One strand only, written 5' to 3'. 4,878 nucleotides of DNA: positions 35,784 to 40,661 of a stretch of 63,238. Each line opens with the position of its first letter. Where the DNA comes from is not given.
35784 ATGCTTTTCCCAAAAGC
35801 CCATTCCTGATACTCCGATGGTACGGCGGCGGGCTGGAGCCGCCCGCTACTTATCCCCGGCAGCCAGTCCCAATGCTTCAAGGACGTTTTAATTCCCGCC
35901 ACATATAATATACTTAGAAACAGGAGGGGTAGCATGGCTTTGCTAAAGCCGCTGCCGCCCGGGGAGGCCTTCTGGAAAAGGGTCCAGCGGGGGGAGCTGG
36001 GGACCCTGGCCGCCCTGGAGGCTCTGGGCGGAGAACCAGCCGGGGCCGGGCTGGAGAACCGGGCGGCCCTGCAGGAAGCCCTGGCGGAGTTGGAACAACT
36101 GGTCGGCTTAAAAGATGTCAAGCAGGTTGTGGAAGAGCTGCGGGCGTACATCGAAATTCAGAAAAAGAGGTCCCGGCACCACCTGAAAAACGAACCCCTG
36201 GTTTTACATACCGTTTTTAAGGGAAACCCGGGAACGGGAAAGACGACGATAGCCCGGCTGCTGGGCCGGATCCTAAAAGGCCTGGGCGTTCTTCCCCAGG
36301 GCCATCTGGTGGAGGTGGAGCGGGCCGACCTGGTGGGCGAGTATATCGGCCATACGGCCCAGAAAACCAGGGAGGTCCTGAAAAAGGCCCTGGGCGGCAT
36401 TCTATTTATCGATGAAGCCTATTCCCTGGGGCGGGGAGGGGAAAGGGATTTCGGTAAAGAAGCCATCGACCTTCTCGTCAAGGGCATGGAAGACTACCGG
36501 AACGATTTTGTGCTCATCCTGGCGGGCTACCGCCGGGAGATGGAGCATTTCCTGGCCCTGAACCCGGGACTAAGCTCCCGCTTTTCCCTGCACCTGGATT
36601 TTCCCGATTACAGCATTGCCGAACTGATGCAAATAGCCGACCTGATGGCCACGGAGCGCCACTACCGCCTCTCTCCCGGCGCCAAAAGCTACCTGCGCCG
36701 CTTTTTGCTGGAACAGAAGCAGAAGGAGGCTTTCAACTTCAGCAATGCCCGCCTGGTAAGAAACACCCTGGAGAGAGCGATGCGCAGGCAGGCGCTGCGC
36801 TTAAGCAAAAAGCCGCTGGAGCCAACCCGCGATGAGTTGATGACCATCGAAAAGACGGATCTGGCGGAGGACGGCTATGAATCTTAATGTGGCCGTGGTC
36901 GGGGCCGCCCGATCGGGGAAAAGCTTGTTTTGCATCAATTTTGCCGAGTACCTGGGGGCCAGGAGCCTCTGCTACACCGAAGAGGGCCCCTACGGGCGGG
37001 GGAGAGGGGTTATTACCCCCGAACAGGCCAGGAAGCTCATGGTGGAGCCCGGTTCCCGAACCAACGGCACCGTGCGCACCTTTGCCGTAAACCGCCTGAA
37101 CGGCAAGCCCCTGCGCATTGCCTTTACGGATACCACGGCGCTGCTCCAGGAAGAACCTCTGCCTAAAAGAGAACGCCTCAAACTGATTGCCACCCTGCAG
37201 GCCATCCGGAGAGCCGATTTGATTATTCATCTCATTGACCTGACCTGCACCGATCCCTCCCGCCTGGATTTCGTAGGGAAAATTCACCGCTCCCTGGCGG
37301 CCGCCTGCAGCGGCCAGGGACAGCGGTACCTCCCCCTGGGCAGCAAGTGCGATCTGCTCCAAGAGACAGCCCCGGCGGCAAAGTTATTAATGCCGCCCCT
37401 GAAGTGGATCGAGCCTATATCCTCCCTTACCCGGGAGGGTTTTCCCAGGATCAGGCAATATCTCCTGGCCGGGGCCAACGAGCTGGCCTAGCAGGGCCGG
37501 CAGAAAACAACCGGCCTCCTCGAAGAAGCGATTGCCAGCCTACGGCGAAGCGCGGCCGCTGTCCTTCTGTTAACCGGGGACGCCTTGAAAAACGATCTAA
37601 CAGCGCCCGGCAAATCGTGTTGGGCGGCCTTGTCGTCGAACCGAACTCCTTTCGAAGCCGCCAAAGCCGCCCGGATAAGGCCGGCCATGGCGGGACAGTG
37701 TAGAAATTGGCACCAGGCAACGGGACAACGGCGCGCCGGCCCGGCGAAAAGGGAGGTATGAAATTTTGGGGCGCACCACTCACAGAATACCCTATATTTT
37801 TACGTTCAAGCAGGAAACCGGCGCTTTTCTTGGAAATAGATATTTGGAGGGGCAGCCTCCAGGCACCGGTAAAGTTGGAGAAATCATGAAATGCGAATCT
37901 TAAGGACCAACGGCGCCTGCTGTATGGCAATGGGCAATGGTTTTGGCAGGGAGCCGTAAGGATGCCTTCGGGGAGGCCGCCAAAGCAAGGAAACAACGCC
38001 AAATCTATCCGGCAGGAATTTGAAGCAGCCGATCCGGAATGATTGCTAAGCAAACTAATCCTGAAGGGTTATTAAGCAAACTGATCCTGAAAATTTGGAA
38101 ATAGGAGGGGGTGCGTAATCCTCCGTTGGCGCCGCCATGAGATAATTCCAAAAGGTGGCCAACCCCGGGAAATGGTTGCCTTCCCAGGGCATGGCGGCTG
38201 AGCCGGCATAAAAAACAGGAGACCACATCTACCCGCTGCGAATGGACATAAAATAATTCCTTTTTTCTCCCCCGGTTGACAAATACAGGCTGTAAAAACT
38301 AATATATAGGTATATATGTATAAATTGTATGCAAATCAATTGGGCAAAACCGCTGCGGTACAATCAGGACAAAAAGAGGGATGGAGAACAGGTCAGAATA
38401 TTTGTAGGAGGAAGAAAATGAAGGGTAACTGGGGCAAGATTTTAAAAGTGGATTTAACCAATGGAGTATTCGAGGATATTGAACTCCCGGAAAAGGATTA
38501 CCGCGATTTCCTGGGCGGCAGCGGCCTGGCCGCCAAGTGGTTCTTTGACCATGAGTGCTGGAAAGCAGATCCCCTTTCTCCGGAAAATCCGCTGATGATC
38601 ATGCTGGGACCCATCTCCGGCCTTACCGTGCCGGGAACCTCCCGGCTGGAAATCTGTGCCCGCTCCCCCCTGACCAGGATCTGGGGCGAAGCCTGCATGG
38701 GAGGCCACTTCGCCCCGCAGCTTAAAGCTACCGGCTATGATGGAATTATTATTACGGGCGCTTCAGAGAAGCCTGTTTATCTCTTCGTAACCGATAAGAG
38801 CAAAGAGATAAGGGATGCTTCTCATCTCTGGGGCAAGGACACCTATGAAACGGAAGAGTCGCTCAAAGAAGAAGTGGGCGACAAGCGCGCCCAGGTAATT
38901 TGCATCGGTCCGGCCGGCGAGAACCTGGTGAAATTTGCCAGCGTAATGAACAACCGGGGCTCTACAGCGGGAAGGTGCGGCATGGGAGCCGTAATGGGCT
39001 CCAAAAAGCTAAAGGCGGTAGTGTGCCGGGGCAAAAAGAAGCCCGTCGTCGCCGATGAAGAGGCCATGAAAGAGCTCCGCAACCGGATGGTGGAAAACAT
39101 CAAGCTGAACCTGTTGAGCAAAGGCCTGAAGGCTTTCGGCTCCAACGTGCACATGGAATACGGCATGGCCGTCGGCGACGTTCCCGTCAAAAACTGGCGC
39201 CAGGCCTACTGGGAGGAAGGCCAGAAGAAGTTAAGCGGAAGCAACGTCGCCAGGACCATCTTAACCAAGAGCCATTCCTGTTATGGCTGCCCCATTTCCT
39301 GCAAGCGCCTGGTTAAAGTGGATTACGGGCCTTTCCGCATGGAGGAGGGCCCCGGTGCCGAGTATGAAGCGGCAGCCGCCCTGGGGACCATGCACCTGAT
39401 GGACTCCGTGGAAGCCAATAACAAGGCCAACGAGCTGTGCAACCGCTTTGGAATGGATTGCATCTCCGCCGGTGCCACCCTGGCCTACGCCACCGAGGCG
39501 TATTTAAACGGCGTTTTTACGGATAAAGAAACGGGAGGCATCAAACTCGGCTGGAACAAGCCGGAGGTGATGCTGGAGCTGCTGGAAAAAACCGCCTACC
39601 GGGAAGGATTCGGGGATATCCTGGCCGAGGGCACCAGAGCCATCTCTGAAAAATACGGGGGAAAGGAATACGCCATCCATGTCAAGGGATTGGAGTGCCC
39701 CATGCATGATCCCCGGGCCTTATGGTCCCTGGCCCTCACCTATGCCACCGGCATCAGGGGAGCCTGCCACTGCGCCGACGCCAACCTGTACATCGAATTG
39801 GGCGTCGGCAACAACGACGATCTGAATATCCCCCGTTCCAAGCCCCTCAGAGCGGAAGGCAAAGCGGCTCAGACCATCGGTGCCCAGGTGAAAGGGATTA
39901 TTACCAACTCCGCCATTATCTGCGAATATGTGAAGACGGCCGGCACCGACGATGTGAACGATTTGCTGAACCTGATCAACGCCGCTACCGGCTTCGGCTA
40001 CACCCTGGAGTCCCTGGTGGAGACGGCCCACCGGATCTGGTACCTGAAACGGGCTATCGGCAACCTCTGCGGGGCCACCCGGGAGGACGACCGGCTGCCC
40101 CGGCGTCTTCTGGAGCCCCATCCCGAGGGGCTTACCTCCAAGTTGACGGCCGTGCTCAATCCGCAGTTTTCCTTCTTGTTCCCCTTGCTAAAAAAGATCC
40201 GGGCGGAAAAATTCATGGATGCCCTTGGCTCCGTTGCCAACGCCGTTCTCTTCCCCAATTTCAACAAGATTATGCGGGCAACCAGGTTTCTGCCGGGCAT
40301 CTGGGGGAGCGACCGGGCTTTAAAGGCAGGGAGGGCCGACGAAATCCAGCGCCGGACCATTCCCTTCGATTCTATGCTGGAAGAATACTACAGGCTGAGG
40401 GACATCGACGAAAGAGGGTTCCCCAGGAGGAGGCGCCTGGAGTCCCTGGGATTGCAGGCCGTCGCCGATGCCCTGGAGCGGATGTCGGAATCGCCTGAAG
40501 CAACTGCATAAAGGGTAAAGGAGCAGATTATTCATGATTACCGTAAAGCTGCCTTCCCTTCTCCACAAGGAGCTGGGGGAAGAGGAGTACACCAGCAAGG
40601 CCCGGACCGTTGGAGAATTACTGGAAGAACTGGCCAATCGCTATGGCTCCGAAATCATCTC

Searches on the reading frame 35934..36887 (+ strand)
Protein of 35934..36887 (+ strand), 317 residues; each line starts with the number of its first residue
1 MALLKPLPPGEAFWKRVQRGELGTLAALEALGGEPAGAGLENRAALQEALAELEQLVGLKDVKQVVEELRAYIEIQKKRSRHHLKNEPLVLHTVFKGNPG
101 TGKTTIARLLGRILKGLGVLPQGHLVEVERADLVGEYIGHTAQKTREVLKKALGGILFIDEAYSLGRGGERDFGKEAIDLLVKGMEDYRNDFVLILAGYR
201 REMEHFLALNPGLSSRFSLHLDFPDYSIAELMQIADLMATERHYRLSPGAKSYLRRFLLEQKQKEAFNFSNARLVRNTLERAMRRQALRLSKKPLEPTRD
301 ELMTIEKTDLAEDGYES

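Call 65: search_protein_families(library=pfam, proteins=[window:35934-36887:+], max_evalue=0.00001)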
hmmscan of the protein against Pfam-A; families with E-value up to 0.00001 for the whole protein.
window:35934-36887:+ (317 aa): 2 families
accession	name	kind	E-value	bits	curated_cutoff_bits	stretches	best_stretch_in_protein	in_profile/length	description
PF00004.35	AAA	-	7.4e-18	65.7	21.2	1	95-224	3-130/131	ATPase family associated with various cellular activities (AAA)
PF17866.7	AAA_lid_6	-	2.5e-17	63.1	24.3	1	248-310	1-60/60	AAA lid domain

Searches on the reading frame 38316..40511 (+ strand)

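Call 65: search_protein_families(library=pfam, proteins=[window:38316-40511:+], max_evalue=0.00001)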
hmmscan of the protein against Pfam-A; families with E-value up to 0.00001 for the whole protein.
window:38316-40511:+ (731 aa): 2 families
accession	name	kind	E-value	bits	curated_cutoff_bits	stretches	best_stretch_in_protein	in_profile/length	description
PF01314.23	AFOR_C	-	5.1e-109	365.4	27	1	255-713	3-385/385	Aldehyde ferredoxin oxidoreductase, domains 2 & 3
PF02730.20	AFOR_N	-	1.9e-78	263.3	29.8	1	40-239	1-198/199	Aldehyde ferredoxin oxidoreductase, N-terminal domain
